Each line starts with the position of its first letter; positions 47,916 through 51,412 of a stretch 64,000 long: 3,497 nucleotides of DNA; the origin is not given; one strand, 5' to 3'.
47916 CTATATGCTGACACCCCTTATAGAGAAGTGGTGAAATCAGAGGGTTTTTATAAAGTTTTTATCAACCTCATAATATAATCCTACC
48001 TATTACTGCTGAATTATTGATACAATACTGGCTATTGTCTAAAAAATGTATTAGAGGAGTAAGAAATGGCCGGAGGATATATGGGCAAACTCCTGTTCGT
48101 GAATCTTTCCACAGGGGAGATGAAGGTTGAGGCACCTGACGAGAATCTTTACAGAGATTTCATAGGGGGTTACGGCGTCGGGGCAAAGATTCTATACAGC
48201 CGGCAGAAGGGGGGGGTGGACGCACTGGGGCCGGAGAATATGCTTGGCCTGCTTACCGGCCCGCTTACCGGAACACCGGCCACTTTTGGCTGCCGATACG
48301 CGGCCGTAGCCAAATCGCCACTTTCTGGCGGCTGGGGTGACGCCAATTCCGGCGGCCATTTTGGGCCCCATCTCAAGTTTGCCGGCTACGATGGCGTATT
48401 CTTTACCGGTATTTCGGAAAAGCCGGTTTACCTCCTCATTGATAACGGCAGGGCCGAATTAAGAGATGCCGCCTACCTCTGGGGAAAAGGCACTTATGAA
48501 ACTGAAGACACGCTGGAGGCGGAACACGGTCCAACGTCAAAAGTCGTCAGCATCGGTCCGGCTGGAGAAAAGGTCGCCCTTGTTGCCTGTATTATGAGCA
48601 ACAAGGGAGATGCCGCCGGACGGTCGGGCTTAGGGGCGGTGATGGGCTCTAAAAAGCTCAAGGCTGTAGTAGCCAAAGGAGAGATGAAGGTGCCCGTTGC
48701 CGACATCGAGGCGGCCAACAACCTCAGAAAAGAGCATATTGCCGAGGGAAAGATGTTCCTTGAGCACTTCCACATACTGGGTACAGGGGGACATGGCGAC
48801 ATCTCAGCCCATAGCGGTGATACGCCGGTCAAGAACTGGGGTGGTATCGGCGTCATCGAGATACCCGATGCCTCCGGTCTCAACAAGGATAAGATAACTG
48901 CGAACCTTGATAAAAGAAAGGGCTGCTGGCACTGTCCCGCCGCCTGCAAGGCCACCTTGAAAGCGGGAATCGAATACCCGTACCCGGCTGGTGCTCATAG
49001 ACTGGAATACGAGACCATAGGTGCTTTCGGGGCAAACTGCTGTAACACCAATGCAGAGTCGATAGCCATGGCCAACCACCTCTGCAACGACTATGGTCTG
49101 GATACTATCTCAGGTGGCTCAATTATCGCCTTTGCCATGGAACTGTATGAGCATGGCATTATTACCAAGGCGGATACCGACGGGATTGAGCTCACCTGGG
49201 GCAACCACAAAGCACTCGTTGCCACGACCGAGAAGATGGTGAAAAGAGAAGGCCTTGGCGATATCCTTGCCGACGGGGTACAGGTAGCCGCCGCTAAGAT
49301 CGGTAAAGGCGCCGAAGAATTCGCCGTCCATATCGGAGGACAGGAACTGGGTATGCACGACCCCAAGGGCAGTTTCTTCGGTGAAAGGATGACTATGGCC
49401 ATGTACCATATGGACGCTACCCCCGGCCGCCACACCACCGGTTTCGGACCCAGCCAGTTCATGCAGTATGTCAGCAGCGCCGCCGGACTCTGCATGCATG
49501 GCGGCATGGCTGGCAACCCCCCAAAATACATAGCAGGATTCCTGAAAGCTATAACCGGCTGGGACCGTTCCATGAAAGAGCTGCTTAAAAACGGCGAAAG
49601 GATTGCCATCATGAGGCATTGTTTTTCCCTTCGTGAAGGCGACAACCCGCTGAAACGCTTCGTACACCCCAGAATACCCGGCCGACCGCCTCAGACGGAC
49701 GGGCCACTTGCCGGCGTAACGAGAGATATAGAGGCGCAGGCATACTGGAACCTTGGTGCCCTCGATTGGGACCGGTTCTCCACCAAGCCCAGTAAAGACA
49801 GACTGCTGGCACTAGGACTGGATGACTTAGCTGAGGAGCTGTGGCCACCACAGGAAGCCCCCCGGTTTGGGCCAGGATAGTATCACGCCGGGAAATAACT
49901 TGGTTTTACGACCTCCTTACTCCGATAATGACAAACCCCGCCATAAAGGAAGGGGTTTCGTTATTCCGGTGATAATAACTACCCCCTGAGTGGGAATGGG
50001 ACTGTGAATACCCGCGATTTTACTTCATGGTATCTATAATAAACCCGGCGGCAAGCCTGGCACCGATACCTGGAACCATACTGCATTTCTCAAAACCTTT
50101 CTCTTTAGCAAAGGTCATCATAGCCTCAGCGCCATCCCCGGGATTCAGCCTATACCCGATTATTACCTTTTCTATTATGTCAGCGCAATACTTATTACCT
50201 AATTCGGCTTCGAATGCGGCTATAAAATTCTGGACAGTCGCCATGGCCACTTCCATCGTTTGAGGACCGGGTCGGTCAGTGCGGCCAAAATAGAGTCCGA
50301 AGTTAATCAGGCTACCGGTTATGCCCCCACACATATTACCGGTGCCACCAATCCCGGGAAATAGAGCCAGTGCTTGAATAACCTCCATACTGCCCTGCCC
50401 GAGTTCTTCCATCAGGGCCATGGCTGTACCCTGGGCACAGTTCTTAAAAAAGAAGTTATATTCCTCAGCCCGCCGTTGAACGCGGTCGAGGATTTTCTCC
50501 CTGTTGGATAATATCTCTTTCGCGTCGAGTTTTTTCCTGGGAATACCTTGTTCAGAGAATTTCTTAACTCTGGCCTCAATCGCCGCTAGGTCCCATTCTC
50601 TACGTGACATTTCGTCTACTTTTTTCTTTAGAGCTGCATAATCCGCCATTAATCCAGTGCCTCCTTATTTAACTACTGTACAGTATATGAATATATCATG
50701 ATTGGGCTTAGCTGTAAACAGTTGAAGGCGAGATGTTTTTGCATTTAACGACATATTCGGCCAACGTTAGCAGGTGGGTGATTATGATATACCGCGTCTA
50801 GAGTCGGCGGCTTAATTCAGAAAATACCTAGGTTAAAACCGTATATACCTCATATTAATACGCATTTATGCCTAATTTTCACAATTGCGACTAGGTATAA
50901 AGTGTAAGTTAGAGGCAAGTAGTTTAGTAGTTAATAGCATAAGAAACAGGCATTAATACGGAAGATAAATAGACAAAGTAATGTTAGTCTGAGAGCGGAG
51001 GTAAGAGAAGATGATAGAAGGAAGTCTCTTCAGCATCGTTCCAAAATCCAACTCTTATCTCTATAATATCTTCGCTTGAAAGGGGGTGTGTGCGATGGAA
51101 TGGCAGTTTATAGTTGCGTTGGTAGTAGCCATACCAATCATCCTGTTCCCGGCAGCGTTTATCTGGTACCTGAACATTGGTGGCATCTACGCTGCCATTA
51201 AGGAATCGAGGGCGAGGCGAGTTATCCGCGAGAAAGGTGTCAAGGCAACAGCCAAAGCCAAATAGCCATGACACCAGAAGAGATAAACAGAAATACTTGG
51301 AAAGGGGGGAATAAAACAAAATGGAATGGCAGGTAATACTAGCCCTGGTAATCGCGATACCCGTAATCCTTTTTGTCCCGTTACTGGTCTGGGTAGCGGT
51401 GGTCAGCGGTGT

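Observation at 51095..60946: Composite hdrCBA / membrane-anchored CoADR-like flavoprotein / mvhDGA locus with dedicated TM peptides and a sensor, a possible membrane-tethered variant of the Hdr-Mvh bifurcating complex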

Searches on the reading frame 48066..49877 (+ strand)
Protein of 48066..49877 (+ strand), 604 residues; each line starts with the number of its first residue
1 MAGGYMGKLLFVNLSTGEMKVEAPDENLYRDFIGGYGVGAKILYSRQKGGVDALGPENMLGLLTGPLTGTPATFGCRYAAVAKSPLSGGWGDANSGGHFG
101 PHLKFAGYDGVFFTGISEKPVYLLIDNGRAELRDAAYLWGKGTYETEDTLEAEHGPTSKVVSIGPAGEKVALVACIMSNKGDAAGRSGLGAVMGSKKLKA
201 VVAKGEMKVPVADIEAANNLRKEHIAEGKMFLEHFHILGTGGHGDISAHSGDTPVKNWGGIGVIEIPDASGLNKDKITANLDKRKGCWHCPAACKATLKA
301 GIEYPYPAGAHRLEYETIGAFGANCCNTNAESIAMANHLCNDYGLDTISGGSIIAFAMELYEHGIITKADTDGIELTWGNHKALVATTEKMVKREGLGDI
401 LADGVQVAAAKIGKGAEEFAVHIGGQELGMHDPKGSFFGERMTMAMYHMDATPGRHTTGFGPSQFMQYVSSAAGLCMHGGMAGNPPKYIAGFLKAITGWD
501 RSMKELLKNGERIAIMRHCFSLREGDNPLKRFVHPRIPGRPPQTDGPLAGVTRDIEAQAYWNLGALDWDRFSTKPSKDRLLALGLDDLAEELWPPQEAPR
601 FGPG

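Call 38: search_protein_families(library=pfam, proteins=[window:48066-49877:+], max_evalue=0.01)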
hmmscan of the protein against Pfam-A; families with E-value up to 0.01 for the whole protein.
window:48066-49877:+ (604 aa): 2 families
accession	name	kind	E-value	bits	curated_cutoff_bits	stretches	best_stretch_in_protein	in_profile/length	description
PF01314.23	AFOR_C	-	2.3e-78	264.4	27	1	223-585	8-385/385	Aldehyde ferredoxin oxidoreductase, domains 2 & 3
PF02730.20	AFOR_N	-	3.5e-75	252.6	29.8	1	7-205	1-198/199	Aldehyde ferredoxin oxidoreductase, N-terminal domain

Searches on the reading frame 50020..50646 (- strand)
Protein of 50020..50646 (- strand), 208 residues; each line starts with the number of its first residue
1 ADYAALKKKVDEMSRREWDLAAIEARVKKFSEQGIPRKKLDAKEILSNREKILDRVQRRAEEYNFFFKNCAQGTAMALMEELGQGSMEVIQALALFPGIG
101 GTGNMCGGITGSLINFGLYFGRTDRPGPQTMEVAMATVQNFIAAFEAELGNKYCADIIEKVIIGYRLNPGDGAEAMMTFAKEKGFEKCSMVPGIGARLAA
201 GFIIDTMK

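Call 38: search_protein_families(library=pfam, proteins=[window:50020-50646:-], max_evalue=0.01)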
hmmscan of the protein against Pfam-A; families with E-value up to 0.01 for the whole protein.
window:50020-50646:- (208 aa): 1 family
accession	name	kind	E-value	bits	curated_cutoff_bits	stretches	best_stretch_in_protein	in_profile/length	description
PF09719.15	C_GCAxxG_C_C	-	9.5e-15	55.2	27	1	69-171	2-89/118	Putative redox-active protein (C_GCAxxG_C_C)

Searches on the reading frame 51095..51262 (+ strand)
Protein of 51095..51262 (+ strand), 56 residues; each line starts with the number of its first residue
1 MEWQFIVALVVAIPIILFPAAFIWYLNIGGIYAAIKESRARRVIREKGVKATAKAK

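Call 6: search_protein_families(library=pfam, proteins=[window:51095-51262:+], max_evalue=0.01)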
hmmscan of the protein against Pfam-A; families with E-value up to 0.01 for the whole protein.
window:51095-51262:+ (56 aa): 0 families

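Call 7: search_protein_families(library=ncbifam, proteins=[window:51095-51262:+], max_evalue=0.01)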
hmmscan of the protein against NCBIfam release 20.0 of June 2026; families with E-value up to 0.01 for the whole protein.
window:51095-51262:+ (56 aa): 0 families

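Call 18: find_homologous_proteins(query=A1, max_evalue=1)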
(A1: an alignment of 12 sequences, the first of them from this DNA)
Query A1 (12 sequences) (56 aa, profile of the alignment): 3750 proteins with E <= 1 among 5312 candidates; the best 120 are listed.
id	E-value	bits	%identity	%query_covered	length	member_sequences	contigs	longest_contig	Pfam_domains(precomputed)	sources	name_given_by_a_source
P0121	8.9e-28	114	59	96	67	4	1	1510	-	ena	-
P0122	9.7e-28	114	61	96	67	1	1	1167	-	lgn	-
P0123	1.5e-27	113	59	96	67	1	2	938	-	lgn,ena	-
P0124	2.0e-27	113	59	96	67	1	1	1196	-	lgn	-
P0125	4.5e-27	112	76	75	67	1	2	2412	-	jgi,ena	-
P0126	4.6e-27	112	73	100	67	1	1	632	-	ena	-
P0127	1.3e-26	110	63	91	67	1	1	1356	-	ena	-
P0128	1.5e-26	110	56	96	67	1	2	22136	-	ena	-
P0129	1.6e-26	110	61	96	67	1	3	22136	-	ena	-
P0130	2.2e-26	110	71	100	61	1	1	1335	-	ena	-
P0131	3.4e-26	109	61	96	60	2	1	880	-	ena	-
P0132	3.7e-26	109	72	95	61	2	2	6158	-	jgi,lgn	jgi:hypothetical protein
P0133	5.1e-26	109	66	100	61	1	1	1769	-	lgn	-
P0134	6.1e-26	108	84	66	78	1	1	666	-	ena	-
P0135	6.2e-26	108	70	96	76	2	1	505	-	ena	-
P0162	5.6e-25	105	84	57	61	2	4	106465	-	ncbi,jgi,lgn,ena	-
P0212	2.0e-24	104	79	100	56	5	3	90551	-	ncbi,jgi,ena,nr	ncbi:MAG TPA: hypothetical protein G4O09_05735 [Dehalococcoidia bacterium]|nr:hypothetical protein [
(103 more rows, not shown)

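Call 19: find_encoding_contigs(protein=P0162, flank=10000, max_places=3)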
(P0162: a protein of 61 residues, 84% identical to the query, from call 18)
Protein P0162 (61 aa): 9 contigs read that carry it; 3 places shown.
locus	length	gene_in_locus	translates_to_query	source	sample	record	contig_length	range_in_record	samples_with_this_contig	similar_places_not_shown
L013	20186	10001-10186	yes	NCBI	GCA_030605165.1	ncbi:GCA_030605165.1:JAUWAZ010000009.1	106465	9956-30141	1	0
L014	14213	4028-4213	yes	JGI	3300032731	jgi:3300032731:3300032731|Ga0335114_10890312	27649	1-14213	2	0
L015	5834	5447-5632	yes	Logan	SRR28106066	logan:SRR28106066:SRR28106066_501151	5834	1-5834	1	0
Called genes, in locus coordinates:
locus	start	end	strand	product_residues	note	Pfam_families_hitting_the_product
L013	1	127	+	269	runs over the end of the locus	PF00528:BPD_transp_1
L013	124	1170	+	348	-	PF02463:SMC_N (faint), PF00005:ABC_tran, PF13304:AAA_21 (faint), PF08402:TOBE_2 (weak), PF03459:TOBE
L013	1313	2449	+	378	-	PF01547:SBP_bac_1, PF13531:SBP_bac_11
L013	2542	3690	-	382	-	PF13506:Glyco_transf_21, PF00535:Glycos_transf_2, PF10111:Glyco_tranf_2_2 (weak), PF13641:Glyco_tranf_2_3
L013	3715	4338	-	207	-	PF02660:G3P_acyltransf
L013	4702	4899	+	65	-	-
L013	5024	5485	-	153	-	-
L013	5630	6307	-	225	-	PF02492:cobW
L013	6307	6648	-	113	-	PF01155:HypA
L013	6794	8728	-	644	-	PF01590:GAF, PF13185:GAF_2, PF13492:GAF_3, PF00989:PAS, PF13188:PAS_8, PF13426:PAS_9, PF07730:HisKA_3, PF02518:HATPase_c, +1 more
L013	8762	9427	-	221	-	PF00072:Response_reg, PF00196:GerE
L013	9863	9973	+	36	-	-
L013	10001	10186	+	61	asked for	-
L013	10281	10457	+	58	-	-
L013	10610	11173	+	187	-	PF10518:TAT_signal (weak), PF04879:Molybdop_Fe4S4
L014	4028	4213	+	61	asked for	-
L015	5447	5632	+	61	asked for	-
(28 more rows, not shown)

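Call 20: find_encoding_contigs(protein=P0212, flank=10000, max_places=3)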
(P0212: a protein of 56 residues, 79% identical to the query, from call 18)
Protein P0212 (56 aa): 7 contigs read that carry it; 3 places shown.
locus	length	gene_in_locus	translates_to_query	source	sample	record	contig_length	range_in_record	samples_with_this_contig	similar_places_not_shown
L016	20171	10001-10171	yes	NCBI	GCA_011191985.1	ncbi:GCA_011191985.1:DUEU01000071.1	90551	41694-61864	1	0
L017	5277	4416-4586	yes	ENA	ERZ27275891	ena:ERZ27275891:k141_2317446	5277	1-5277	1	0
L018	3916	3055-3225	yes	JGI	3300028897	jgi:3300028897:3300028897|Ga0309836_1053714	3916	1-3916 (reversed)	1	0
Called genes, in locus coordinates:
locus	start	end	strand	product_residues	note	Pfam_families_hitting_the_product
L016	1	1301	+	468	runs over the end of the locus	PF00753:Lactamase_B, PF23023:Anti-Pycsar_Apyc1 (weak), PF12706:Lactamase_B_2, PF16661:Lactamase_B_6, PF10996:Beta-Casp, PF07521:RMMBL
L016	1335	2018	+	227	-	PF18306:LDcluster4, PF03641:Lysine_decarbox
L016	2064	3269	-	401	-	PF13183:Fer4_8 (weak), PF02754:CCG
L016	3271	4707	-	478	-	PF01565:FAD_binding_4, PF02913:FAD-oxidase_C (faint)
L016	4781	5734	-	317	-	PF12641:Flavodoxin_3, PF12724:Flavodoxin_5, PF12838:Fer4_7 (faint)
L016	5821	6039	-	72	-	PF13237:Fer4_10 (weak), PF00037:Fer4, PF12837:Fer4_6 (weak), PF14697:Fer4_21 (faint), PF12838:Fer4_7 (weak), PF13187:Fer4_9 (weak)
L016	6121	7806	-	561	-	PF00890:FAD_binding_2, PF01266:DAO (weak), PF03486:HI0933_like (weak), PF07992:Pyr_redox_2 (weak), PF12831:FAD_oxidored (weak), PF02910:Succ_DH_flav_C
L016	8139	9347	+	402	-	PF13433:Peripla_BP_5, PF13458:Peripla_BP_6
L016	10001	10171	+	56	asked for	-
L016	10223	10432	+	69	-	-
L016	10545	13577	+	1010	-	-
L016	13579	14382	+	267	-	-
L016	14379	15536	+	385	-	PF03916:NrfD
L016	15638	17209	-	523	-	PF07705:CARDB (faint), PF00963:Cohesin (weak), PF00041:fn3 (weak), PF16656:Pur_ac_phosph_N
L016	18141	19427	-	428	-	PF07690:MFS_1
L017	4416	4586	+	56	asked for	-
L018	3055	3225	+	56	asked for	-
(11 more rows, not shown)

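Call 22: find_related_loci(query=A1, collection=genome_contigs, flank=10000)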
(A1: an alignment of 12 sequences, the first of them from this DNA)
Query A1 (56 aa) in genome_contigs; peptide patterns used: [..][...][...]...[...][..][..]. (x = any residue, [..] = any of these).
154 stretches matched a pattern; 139 encode a relative of the query (tblastn E <= 1e-3); the best 80 are kept; 79 distinct loci.
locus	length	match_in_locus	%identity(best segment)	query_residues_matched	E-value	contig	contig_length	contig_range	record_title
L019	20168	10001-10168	93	1-56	2e-30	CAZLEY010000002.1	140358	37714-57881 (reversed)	MAG TPA_asm: uncultured Dehalococcoidaceae bacterium isolate binchicken_co228_510 genome assembly, contig: NODE_36_lengt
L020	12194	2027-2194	79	1-56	9e-26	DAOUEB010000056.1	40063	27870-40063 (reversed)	MAG TPA_asm: Dehalococcoidales bacterium isolate N3_157 k131_1076233, whole genome shotgun sequence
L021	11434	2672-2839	77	1-56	1e-25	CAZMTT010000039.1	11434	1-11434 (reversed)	MAG TPA_asm: uncultured Dehalococcoidales bacterium isolate binchicken_co89_139 genome assembly, contig: NODE_11281_leng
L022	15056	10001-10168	80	1-56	1e-25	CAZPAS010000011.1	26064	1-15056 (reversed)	MAG TPA_asm: uncultured Dehalococcoidaceae bacterium isolate SRP214966_co2_178 genome assembly, contig: NODE_2353_length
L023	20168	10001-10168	77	1-56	3e-25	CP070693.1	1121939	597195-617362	MAG: Dehalococcoidia bacterium isolate bin61 chromosome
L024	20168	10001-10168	80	1-56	2e-25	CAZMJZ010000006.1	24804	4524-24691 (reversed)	MAG TPA_asm: uncultured Dehalococcoidales bacterium isolate binchicken_co34_217 genome assembly, contig: NODE_3044_lengt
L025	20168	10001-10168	73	1-56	6e-25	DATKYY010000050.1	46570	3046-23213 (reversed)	MAG TPA_asm: Dehalococcoidales bacterium isolate SMAG_U14231 k141_805680, whole genome shotgun sequence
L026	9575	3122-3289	73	1-56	3e-24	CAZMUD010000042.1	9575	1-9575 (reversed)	MAG TPA_asm: uncultured Dehalococcoidales bacterium isolate binchicken_co196_370 genome assembly, contig: NODE_9378_leng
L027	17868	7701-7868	77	1-56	3e-24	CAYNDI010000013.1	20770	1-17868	MAG TPA_asm: uncultured Dehalococcoidaceae bacterium isolate SRP185410_co2_273 genome assembly, contig: NODE_3028_length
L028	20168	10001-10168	70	1-56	5e-24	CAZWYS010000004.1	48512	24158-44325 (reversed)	MAG TPA_asm: uncultured Dehalococcoidaceae bacterium isolate SRP214966_co5_332 genome assembly, contig: NODE_363_length_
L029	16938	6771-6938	75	1-56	1e-23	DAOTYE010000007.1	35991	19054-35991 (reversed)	MAG TPA_asm: Dehalococcoidales bacterium isolate H23_307 k115_871697, whole genome shotgun sequence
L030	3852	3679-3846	71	1-56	2e-23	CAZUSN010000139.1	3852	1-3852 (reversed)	MAG TPA_asm: uncultured Dehalococcoidaceae bacterium isolate binchicken_co124_334 genome assembly, contig: NODE_30214_le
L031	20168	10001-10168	73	1-56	4e-23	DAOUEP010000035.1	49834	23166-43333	MAG TPA_asm: Dehalococcoidales bacterium isolate N6_293 k139_1574801, whole genome shotgun sequence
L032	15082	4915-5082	68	1-56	4e-23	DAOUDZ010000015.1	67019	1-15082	MAG TPA_asm: Dehalococcoidales bacterium isolate N2_89 k133_1784854, whole genome shotgun sequence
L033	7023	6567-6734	71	1-56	6e-23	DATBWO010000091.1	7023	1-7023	MAG TPA_asm: Dehalococcoidia bacterium isolate SMAG_U7543 k141_789080, whole genome shotgun sequence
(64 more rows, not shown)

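Call 51: search_protein_representatives(alignment_id=A1)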
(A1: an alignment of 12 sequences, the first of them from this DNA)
Query: 12 sequences, 63 profile positions. Proteins with E-value up to 0.001 (for the whole library): 518; up to 1e-10: 242; up to 1e-30: 1. The best 150 are listed.
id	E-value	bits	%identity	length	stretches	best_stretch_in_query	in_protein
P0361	1.3e-36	140.8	-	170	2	1-51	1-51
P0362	4.9e-29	116.6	-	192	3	2-50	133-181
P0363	2.1e-28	114.6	-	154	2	1-53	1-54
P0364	2.6e-28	114.3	-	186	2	1-47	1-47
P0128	4.9e-27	110.2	-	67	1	1-63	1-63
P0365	8.7e-26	106.2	-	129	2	2-52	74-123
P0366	2.3e-25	104.8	-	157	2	1-55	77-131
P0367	6.2e-24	100.3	-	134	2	1-42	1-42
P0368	1.7e-23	98.9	-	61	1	1-60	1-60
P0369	4.4e-23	97.5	-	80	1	1-54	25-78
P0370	6.0e-23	97.1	-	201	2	1-44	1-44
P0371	2.2e-22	95.3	-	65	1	1-60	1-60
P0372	3.2e-22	94.8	-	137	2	1-43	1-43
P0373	3.3e-22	94.8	-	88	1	1-50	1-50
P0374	1.5e-21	92.6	-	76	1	1-59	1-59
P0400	9.0e-19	83.7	-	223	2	1-57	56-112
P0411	1.4e-17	79.9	-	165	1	1-60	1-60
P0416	2.6e-17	79.1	-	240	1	1-60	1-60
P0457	1.8e-15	73.1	-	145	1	1-55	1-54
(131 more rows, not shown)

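Call 54: search_protein_families(library=pfam, proteins=[P0416, P0411, P0400, P0457, P0370], max_evalue=0.1)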
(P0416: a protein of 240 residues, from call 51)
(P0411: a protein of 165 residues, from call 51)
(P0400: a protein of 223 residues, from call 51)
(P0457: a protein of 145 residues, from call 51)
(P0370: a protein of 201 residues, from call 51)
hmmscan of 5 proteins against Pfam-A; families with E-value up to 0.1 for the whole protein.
P0416 (240 aa): 0 families

P0411 (165 aa): 0 families

P0400 (223 aa): 0 families

P0457 (145 aa): 3 families
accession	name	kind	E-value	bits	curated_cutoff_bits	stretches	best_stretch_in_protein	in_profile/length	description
PF02583.22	Trns_repr_metal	-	0.0081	17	22.8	0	67-90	29-52/78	Metal-sensitive transcriptional repressor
PF10029.15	DUF2271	-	0.02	15.1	27.3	1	72-126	62-112/136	Predicted periplasmic protein (DUF2271)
PF05130.17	FlgN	-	0.045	14.6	30.5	1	44-120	23-96/147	FlgN protein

P0370 (201 aa): 3 families
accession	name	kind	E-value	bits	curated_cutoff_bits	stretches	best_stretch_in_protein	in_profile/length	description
PF17204.8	Sid-5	-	0.011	16.3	27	0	132-168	12-48/76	Sid-5 family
PF15086.11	UPF0542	-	0.013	15.8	27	0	101-121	9-29/68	Uncharacterised protein family UPF0542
PF07125.16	DUF1378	-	0.015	15.9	25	0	147-172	10-34/59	Protein of unknown function (DUF1378)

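Call 55: search_protein_families(library=ncbifam, proteins=[P0416, P0411, P0400], max_evalue=0.1)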
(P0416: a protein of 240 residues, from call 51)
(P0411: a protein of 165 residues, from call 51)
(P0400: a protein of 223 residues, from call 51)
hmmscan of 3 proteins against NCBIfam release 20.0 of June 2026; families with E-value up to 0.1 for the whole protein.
P0416 (240 aa): 4 families
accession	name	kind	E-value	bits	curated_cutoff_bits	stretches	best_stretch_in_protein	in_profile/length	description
NF009410.0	PRK12771.1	subfamily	8.3e-07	27.9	516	1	123-208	29-106/566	NAD(P)-binding protein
TIGR03315.1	Se_ygfK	equivalog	0.006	14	835.3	1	114-215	419-511/1012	putative selenate reductase subunit YgfK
TIGR03492.1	TIGR03492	hypoth_equivalog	0.051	12.3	219.2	1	45-93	336-384/396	lipid-A-disaccharide synthase-related protein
TIGR02204.1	MsbA_rel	hypoth_equivalog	0.066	11.8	780.4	1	10-67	165-218/576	ABC transporter, permease/ATP-binding protein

P0411 (165 aa): 1 family
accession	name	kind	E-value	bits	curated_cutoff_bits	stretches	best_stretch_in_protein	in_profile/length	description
NF045718.1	two_CW_domain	domain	2.8e-05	24.4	35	1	84-143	2-77/80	two-CW domain-containing protein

P0400 (223 aa): 1 family
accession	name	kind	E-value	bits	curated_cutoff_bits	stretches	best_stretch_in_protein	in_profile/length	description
NF045718.1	two_CW_domain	domain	5.8e-06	26.6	35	1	134-193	2-77/80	two-CW domain-containing protein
